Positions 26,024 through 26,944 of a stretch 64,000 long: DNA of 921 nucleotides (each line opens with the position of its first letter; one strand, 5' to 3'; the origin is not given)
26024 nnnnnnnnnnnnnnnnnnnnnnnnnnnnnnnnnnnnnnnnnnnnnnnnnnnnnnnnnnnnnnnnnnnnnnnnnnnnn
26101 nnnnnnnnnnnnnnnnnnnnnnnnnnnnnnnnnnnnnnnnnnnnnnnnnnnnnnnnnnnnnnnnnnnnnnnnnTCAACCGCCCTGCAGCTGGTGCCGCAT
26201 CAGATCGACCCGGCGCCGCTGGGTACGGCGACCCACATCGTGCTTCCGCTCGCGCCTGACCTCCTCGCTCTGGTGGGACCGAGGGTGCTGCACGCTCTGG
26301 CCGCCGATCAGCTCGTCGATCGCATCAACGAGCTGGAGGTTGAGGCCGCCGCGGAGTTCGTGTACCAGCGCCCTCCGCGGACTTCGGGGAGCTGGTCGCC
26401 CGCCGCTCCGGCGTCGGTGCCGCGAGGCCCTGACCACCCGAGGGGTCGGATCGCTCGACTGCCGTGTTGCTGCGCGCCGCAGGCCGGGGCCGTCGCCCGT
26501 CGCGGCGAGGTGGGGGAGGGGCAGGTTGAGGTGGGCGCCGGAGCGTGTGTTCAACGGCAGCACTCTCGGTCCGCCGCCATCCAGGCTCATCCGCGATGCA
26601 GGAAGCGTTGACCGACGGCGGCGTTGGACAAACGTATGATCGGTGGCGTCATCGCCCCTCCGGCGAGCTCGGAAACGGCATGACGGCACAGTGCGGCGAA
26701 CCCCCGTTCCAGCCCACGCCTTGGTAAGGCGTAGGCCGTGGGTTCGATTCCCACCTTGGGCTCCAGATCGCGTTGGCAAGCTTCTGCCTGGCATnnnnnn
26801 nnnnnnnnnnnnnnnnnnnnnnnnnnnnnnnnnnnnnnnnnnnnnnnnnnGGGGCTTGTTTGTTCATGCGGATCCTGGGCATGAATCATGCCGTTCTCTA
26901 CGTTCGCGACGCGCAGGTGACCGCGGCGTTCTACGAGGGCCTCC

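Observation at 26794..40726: Four promoters each overlapped by a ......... palindrome: candidate GntR operator controlling a ~27-kb catabolic supercluster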

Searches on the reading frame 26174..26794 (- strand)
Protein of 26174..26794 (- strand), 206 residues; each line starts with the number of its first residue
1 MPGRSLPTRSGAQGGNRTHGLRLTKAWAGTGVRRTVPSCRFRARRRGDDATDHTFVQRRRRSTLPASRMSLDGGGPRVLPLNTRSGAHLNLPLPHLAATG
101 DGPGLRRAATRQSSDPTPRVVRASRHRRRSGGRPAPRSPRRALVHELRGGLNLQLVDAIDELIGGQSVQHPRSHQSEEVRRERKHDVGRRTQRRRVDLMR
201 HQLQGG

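Call 51: search_protein_families(library=pfam, proteins=[window:26174-26794:-], max_evalue=0.0001)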
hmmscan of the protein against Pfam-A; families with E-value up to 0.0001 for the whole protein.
window:26174-26794:- (206 aa): 0 families
